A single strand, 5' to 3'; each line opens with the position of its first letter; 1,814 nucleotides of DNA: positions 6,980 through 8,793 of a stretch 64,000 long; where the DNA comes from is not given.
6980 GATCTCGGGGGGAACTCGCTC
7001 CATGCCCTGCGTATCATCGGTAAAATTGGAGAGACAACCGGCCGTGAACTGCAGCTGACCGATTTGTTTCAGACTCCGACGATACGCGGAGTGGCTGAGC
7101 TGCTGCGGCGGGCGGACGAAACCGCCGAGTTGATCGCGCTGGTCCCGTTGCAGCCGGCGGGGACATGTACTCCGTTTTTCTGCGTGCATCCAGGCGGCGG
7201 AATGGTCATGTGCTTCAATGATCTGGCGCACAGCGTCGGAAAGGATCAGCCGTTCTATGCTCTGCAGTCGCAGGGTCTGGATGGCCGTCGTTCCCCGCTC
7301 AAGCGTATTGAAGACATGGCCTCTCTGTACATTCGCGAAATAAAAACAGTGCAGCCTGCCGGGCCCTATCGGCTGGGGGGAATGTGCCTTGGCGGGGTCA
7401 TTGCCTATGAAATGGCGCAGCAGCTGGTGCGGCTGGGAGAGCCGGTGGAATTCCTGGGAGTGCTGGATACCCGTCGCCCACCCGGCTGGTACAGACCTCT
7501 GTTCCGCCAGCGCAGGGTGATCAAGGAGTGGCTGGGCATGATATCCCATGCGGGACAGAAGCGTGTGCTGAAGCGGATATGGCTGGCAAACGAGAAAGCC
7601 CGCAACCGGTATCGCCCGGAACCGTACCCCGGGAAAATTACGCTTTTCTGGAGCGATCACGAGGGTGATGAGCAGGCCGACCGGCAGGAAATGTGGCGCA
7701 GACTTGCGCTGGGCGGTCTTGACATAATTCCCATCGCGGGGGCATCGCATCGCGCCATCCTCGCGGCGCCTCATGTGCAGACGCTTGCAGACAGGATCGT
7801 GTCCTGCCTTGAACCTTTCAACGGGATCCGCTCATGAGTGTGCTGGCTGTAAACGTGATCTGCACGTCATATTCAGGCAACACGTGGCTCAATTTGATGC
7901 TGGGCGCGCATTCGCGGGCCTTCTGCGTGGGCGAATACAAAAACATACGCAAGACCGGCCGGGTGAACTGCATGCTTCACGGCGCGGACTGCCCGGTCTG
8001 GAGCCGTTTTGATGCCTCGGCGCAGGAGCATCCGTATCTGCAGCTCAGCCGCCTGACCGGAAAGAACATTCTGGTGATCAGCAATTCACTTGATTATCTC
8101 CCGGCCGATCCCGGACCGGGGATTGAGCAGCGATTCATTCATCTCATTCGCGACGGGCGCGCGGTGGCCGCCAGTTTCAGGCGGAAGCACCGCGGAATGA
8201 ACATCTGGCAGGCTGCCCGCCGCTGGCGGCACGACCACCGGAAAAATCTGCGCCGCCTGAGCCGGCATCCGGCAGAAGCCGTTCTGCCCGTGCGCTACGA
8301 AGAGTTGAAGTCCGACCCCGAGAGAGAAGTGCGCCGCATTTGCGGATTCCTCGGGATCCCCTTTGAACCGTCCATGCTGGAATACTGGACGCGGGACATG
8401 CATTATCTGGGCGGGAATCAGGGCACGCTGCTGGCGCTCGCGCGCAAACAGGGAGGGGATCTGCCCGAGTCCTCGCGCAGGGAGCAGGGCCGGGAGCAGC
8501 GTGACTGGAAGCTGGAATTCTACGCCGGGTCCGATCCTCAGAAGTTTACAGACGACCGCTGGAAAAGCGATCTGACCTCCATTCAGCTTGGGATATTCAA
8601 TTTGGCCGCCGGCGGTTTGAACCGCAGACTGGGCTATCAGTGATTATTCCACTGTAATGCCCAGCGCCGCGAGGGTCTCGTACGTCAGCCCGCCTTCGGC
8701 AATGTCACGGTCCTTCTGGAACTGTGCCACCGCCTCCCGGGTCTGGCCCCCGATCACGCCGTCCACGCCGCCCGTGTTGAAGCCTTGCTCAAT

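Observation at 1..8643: dlt-like acyl-transfer cluster: FAAL-ACP-TE + PPTase + two MBOATs + SGNH/DltD-like + GT4 + sulfotransferase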

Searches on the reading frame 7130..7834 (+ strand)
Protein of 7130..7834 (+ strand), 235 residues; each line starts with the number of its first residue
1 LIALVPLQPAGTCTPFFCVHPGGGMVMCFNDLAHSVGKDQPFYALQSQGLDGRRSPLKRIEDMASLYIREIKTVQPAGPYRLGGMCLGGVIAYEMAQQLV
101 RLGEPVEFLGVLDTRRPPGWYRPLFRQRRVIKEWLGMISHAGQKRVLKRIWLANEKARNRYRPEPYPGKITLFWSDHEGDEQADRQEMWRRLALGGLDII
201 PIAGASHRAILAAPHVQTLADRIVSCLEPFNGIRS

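Call 32: find_related_loci(query=A2, collection=metagenome_contigs, flank=10000)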
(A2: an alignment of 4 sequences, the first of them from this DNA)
Query A2 (235 aa) in metagenome_contigs; peptide patterns used: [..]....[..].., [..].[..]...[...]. (x = any residue, [..] = any of these).
600 stretches matched a pattern (row limit reached: there are more); 535 encode a relative of the query (tblastn E <= 1e-3); the best 80 are kept; 80 distinct loci.
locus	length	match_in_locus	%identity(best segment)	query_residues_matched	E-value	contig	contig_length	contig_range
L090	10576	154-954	39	3-227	4e-50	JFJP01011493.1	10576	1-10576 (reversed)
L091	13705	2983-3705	42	4-228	7e-50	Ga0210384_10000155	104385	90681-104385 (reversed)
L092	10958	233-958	41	3-228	1e-49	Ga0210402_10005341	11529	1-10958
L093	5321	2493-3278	38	3-228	2e-49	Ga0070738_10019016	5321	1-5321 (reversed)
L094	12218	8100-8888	39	3-234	1e-49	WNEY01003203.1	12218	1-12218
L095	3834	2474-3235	38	1-228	4e-49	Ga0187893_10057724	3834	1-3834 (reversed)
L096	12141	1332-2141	40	3-228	7e-49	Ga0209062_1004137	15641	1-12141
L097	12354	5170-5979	40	4-231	7e-49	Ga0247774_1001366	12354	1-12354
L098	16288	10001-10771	37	4-227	9e-49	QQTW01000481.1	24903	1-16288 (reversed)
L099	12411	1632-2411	39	4-220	2e-48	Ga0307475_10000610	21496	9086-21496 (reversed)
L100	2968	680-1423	41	3-228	3e-47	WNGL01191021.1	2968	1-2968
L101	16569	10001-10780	39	4-220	3e-47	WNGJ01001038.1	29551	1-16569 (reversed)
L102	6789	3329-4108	39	4-220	1e-46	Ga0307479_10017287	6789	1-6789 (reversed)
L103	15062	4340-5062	41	3-228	1e-46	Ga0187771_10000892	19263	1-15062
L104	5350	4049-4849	36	4-227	2e-46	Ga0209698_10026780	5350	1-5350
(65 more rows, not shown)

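Call 44: search_solved_structures(query=window:7130-7834:+, max_evalue=0.01)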
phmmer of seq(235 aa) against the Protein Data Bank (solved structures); distinct sequences matched with E-value up to 0.01: 39.
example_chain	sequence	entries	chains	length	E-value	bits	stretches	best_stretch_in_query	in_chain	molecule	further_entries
7dxo_A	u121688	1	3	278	2e-23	85.9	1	3-114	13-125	Non-ribosomal peptide synthetase 4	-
7crn_A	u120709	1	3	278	2.8e-23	85.5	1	3-114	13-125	Non-ribosomal peptide synthetase 4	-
4zxh_A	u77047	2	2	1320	2.6e-22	82.3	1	14-123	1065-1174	ABBFA_003403 | Tyrocidine synthetase 3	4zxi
6ojc_A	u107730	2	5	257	4.5e-22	81.5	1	7-224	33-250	NocB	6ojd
9f7b_A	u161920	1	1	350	3.2e-17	65.6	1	7-115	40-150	3-hydroxyacyl-[acyl-carrier-protein] dehydratase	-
7r0x_A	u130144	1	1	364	3.5e-15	59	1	17-114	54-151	Polyketide synthase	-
8tqv_A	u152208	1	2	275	4.8e-14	55.2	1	9-119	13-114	Polyketide synthase Pks13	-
5v3z_A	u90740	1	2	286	5.4e-14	55.1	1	9-119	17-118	Polyketide synthase Pks13 (Termination polyketide synthase)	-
5v3w_A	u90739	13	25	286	5.5e-14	55.1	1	9-119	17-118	Polyketide synthase Pks13 (Termination polyketide synthase) | Polyketide synthase Pks13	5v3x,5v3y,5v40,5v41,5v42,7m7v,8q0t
7vjt_A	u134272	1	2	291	5.8e-14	55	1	9-119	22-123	Polyketide synthase Pks13 (Termination polyketide synthase)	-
3tej_A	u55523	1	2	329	2.6e-12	49.6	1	5-117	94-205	Enterobactin synthase component F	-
2roq_A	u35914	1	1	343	2.8e-12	49.5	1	5-117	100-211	Enterobactin synthetase component F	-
9f48_A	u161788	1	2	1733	6.3e-12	48.3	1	9-117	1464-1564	Polyketide synthase Pks13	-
2vz8_A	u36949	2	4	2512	3.5e-11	45.9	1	14-99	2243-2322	FATTY ACID SYNTHASE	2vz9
5ja1_A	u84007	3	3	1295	4e-11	45.7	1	5-117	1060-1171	Enterobactin synthase component F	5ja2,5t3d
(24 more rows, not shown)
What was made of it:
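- Closest known: Mycobacterial FadD32/Pks13 TE. Same: The Pks13 TE is among the TE domain's PDB matches (E 5e-14; call 44).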

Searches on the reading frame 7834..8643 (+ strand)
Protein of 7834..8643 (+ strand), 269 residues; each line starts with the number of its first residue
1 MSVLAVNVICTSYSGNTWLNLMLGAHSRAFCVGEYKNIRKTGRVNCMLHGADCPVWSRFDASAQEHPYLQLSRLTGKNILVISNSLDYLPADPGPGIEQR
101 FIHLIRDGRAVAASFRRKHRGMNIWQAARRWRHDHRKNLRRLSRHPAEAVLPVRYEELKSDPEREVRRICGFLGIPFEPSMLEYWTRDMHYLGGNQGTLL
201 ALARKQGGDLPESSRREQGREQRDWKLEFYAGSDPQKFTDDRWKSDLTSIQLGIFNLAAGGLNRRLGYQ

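Call 7: search_protein_families(library=pfam, proteins=[window:7834-8643:+], max_evalue=0.01)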
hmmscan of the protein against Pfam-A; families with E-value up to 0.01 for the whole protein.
window:7834-8643:+ (269 aa): 2 families
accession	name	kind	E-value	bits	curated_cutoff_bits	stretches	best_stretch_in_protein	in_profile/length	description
PF13469.12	Sulfotransfer_3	-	1.6e-18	68.2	27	1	100-179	126-216/216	Sulfotransferase family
PF00685.33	Sulfotransfer_1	-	6.4e-10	39.3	22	1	99-183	91-189/255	Sulfotransferase domain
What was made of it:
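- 7834..8643 (+): PAPS-type sulfotransferase (269 aa). Its start overlaps the FAAL-ACP-TE stop by 4 bp. The 5'-phosphosulfate-binding loop is unusual: SYSGNTW, with Tyr13 where Lys/Arg is usual. It has a 3'-PB motif at R106...S114 and a candidate base at Glu34. PF13469 E 1.6e-18 (call 7).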

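Call 8: search_protein_families(library=ncbifam, proteins=[window:7834-8643:+], max_evalue=0.01)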
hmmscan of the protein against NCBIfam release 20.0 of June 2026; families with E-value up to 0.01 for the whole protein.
window:7834-8643:+ (269 aa): 0 families

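Call 15: search_solved_structures(query=window:7834-8643:+, max_evalue=1, show_alignments=2)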
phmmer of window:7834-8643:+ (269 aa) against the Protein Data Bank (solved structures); distinct sequences matched with E-value up to 1: 39.
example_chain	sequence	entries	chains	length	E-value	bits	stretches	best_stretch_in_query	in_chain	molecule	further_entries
4gbm_A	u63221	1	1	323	9.4e-08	35.1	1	99-197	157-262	CurM Sulfotransferase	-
4gox_A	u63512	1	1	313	2.6e-06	30.4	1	99-189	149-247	Polyketide synthase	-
8w5z_A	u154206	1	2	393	0.00096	22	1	100-184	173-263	Protein-tyrosine sulfotransferase (Fragment)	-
4eec_A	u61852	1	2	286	0.0023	20.7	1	119-175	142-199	StaL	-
2ov8_A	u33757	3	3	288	0.0023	20.7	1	120-175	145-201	StaL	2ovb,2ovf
3nib_A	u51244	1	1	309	0.0089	18.8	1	13-175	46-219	Teg14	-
4ifb_A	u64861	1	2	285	0.012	18.4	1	151-191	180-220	Bile salt sulfotransferase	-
3bfx_A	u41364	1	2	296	0.012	18.3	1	100-249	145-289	Sulfotransferase 1C2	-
9wwe_A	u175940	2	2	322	0.014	18.1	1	99-184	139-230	Protein-tyrosine sulfotransferase 2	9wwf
1j99_A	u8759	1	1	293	0.015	18.1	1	151-188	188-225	ALCOHOL SULFOTRANSFERASE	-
3f3y_A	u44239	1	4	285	0.015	18.1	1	151-188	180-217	Bile salt sulfotransferase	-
1efh_A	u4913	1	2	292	0.016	18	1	151-188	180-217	HYDROXYSTEROID SULFOTRANSFERASE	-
1ov4_A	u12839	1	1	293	0.016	18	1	151-188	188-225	Alcohol sulfotransferase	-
3ap1_A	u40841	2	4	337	0.016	18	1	99-184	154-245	Protein-tyrosine sulfotransferase 2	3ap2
3ap3_A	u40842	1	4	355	0.018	17.8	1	99-184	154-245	Protein-tyrosine sulfotransferase 2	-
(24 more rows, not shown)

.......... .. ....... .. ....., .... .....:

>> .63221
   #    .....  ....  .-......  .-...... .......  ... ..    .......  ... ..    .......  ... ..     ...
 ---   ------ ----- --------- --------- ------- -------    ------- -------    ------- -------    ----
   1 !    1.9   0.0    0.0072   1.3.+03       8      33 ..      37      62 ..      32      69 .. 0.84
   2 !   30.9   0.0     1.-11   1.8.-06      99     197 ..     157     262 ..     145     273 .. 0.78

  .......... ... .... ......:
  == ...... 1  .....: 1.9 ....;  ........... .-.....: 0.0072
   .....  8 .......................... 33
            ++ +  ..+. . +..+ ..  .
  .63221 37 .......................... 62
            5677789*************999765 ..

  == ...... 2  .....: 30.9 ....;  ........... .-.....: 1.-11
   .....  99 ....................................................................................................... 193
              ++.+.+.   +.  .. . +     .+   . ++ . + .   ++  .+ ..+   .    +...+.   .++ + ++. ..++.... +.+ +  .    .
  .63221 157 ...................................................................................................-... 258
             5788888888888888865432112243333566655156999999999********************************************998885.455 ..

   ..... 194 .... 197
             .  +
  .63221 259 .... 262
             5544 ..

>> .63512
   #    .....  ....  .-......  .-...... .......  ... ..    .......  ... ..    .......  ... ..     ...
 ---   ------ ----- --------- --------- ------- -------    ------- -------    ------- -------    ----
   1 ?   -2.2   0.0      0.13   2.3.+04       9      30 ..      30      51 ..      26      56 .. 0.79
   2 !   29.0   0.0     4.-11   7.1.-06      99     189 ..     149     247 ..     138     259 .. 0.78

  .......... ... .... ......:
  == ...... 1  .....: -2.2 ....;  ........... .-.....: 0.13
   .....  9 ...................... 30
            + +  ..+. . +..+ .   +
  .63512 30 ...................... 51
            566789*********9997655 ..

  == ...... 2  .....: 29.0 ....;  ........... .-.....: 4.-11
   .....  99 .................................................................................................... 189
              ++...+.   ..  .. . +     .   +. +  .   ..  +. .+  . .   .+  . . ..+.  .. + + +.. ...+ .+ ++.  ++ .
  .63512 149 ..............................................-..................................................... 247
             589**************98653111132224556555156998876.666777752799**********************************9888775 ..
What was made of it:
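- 7834..8643 (+): Best PDB sequence hit is the CurM ST, E 9e-8 (call 15).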

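Call 43: find_homologous_proteins(query=window:7834-8643:+, max_evalue=0.001)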
Query window:7834-8643:+ (269 aa): 62 proteins with E <= 0.001 among 1027 candidates.
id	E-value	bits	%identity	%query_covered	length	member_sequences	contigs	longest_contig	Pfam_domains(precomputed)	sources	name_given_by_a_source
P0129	7.9e-184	628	100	100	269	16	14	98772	PF13469.13,PF00685.34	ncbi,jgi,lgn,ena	-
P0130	1.5e-157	541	85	100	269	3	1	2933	PF13469.13,PF00685.34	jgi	-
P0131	4.4e-90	320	53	99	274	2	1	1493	PF13469.13,PF00685.34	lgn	-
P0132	1.0e-85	306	49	99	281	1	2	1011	PF13469.13,PF00685.34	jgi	jgi:hypothetical protein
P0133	1.8e-84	302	50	100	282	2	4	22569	PF13469.13,PF00685.34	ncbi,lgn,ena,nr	ncbi:MAG: hypothetical protein CMJ18_27655 [Phycisphaeraceae bacterium]|nr:hypothetical protein [Phy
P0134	2.6e-81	291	48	99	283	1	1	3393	PF13469.13,PF00685.34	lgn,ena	-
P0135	6.7e-81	290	49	99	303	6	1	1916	PF13469.13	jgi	jgi:hypothetical protein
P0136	1.2e-80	289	48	99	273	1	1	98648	PF13469.13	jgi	-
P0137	3.0e-79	284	45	100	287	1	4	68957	PF13469.13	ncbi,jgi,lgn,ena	-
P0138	3.5e-78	281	50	99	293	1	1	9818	PF13469.13,PF00685.34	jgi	jgi:hypothetical protein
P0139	3.3e-76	275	47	98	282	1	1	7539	PF13469.13,PF00685.34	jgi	-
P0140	1.1e-74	270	47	99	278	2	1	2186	PF13469.13,PF00685.34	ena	-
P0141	2.6e-74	268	45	99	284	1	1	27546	PF13469.13,PF00685.34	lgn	-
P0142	3.4e-73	265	48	99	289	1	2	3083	PF13469.13,PF00685.34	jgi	-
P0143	4.1e-73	264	46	99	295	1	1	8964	PF13469.13,PF00685.34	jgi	-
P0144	1.4e-72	263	45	99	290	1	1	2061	PF13469.13,PF00685.34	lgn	-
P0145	1.1e-71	260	46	99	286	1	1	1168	PF13469.13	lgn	-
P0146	2.5e-71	259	46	99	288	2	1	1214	PF13469.13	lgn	-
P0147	4.0e-71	258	46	99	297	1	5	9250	PF13469.13,PF00685.34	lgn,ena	-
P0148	1.0e-69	253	45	99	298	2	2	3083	PF13469.13,PF00685.34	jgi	-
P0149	2.3e-69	252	42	99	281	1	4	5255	PF13469.13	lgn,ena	-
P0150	5.1e-69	251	42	100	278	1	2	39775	PF13469.13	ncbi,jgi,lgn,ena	-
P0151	9.9e-69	250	43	99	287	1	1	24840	PF13469.13,PF00685.34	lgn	-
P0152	7.1e-68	247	43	99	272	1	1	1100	PF13469.13,PF00685.34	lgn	-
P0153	2.3e-67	245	42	99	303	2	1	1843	PF13469.13,PF00685.34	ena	-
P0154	2.4e-67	245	43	99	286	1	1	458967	PF13469.13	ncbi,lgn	-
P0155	6.4e-66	241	44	100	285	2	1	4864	PF13469.13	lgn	-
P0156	7.2e-66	241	43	99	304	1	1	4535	PF13469.13,PF00685.34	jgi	jgi:hypothetical protein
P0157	6.7e-65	237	40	99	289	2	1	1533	PF13469.13,PF00685.34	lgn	-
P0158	5.8e-64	234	45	99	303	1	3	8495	PF13469.13,PF00685.34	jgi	-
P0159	1.1e-63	233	42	99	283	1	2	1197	PF13469.13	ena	-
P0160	3.9e-63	232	43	99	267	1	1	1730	PF13469.13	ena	-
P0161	4.0e-62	228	42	99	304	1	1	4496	PF13469.13,PF00685.34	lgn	-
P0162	6.3e-62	228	42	99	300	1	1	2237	PF13469.13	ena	-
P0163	4.8e-60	222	43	98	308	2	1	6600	PF13469.13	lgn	-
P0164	9.5e-57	211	40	99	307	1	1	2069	PF13469.13,PF00685.34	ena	-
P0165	1.2e-53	201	40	99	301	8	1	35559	PF13469.13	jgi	-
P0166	5.1e-53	198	39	99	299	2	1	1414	PF13469.13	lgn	-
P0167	2.2e-30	124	35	96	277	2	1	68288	PF13469.13,PF00685.34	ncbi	ncbi:MAG: sulfotransferase [Sandaracinaceae bacterium]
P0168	5.6e-29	120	33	94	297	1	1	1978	PF13469.13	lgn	-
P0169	1.8e-27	115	32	95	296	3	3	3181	PF13469.13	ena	-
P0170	2.3e-26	111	43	63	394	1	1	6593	PF13469.13,PF00685.34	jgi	jgi:hypothetical protein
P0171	4.0e-26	110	34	97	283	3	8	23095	PF13469.13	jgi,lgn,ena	jgi:hypothetical protein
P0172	2.6e-25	108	32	96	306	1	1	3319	PF13469.13,PF00685.34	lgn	-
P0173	9.9e-25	106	29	93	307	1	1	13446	PF13469.13,PF00685.34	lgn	-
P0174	3.2e-23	101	36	63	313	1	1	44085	PF13469.13,PF00685.34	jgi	-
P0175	8.8e-23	99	29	98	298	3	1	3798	PF13469.13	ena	-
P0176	1.1e-21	96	27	97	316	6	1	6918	PF13469.13,PF00685.34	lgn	-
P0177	2.4e-18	85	33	63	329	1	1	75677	PF13469.13,PF00685.34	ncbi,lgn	ncbi:MAG: sulfotransferase [Desulforhopalus sp.]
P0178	4.2e-18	84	29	98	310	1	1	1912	PF13469.13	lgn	-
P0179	8.2e-14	70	34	72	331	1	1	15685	PF13469.13,PF00685.34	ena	-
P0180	2.7e-13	68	35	62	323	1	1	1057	PF13469.13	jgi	jgi:hypothetical protein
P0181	9.0e-13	66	28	95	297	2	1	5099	PF13469.13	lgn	-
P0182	9.2e-13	66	28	97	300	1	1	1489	PF13469.13,PF00685.34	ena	-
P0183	2.1e-12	65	29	64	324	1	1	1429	PF13469.13,PF00685.34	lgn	-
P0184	1.0e-11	63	40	38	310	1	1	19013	PF13469.13,PF00685.34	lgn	-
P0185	7.7e-11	60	43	37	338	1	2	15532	PF13469.13,PF00685.34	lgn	-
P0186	3.6e-10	58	33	64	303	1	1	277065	PF13469.13,PF00685.34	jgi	jgi:hypothetical protein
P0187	2.9e-8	52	40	37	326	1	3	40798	PF13469.13,PF00685.34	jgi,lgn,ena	-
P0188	1.2e-7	50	41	32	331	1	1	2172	PF13469.13,PF00685.34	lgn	-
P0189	1.6e-7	49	32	64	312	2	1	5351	PF13469.13,PF00685.34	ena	-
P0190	3.4e-6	45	41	30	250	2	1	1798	PF13469.13,PF00685.34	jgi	jgi:hypothetical protein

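Call 67: predict_structure(alignment_id=A4)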
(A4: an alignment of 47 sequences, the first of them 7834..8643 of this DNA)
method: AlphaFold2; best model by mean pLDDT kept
length: 269 residues; sequences in the alignment: 47
mean_pLDDT: 91.9   pTM: 0.90
mean pLDDT of the five models: 91.9, 91.9, 91.2, 90.6, 90.2
residues with pLDDT >= 90: 206; 70-90: 55; 50-70: 8; < 50: 0
segments of 3 or more residues with pLDDT < 50: none
pLDDT, mean of each block of 10 residues (from residue 1): 95 95 98 89 90 94 93 97 87 91 98 94 97 97 96 96 98 98 95 90 91 73 70 74 94 98 95
secondary structure, 60 per line:
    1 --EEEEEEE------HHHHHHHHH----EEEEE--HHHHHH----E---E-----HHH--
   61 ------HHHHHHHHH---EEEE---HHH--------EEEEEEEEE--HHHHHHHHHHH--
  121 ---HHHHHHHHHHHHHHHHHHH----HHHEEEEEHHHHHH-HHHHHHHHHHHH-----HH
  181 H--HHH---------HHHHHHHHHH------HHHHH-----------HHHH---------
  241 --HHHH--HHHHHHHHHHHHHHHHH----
elements in order: E3-9 H16-24 E29-33 H36-41 H67-75 E79-82 E97-105 H108-118 H124-142 E150-154 H155-160 H162-173 H196-205 H212-216 H228-231 H243-246 H249-265
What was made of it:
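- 7834..8643 (+): AF2 pLDDT 91.9 (call 67).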

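Call 69: fold_search(model_id=the predicted structure, library=pdb)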
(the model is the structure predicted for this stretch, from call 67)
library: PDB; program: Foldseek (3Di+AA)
matches with E <= 10: 1110; with E <= 0.001: 102
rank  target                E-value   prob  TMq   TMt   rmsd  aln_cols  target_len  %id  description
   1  4gbm                  3.2e-09  1.00  0.55  0.53  10.4       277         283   20  Sulfotransferase Domain from the Curacin Biosynthetic Pathway (released 2012-10-17)
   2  3ap3_B                2.4e-08  1.00  0.49  0.46   7.6       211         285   20  Crystal structure of human tyrosylprotein sulfotransferase-2 complexed with PAP (released 2011-10-26)
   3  3ap3_C                4.6e-08  1.00  0.48  0.45   7.8       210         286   21  Crystal structure of human tyrosylprotein sulfotransferase-2 complexed with PAP (released 2011-10-26)
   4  8w5z_A                5.1e-08  1.00  0.48  0.40  16.3       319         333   18  Crystal structure of tick tyrosylprotein sulfotransferase reveals the activation mechanism of tick anticoagulant prote (released 2024-04-10)
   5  3ap3_A                5.8e-08  1.00  0.46  0.44   8.2       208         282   21  Crystal structure of human tyrosylprotein sulfotransferase-2 complexed with PAP (released 2011-10-26)
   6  3ap2_B                9.3e-08  1.00  0.51  0.46  13.7       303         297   18  Crystal structure of human tyrosylprotein sulfotransferase-2 complexed with PAP,C4 peptide, and phosphate ion (released 2011-10-26)
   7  3ap1_B                9.8e-08  1.00  0.52  0.47  13.3       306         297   17  Crystal structure of human tyrosylprotein sulfotransferase-2 complexed with PAP and C4 peptide (released 2011-10-26)
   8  3ap1_A                1.2e-07  1.00  0.51  0.47  13.8       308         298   16  Crystal structure of human tyrosylprotein sulfotransferase-2 complexed with PAP and C4 peptide (released 2011-10-26)
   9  3ap3_D                1.3e-07  1.00  0.52  0.48  13.6       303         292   17  Crystal structure of human tyrosylprotein sulfotransferase-2 complexed with PAP (released 2011-10-26)
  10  5wrj_C                1.9e-07  1.00  0.50  0.49  12.9       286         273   17  Crystal structure of human tyrosylprotein sulfotransferase-1 complexed with PAP and gastrin peptide (released 2017-09-06)
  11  9wwe                  2.4e-07  1.00  0.50  0.44  13.8       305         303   18  Crystal structure of human tyrosylprotein sulfotransferase 2 (TPST2) in cation-bound state (released 2025-12-31)
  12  5wri_A                2.8e-07  1.00  0.50  0.49  12.4       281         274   18  Crystal structure of human tyrosylprotein sulfotransferase-1 complexed with PAP and C4 peptide (released 2017-09-13)
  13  3ap2_A                2.8e-07  1.00  0.52  0.47  14.1       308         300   17  Crystal structure of human tyrosylprotein sulfotransferase-2 complexed with PAP,C4 peptide, and phosphate ion (released 2011-10-26)
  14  4gox                  3.2e-07  1.00  0.54  0.53  11.2       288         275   21  Sulfotransferase Domain from the Synechococcus PCC 7002 Olefin Synthase (released 2012-10-17)
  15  5wrj_A                7.7e-07  1.00  0.51  0.50  12.7       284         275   17  Crystal structure of human tyrosylprotein sulfotransferase-1 complexed with PAP and gastrin peptide (released 2017-09-06)
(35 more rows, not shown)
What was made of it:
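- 7834..8643 (+): Foldseek top hit 4gbm, E 3e-9, TM 0.55 (call 69).
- On CurM/Ols ST-TE olefin-forming module: Tyrosylprotein STs score nearly as well (calls 15, 69).
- The ST's best sequence and fold matches are the CurM ST and OLS ST (calls 15, 69). Tyrosylprotein sulfotransferases score nearly as well (call 69).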
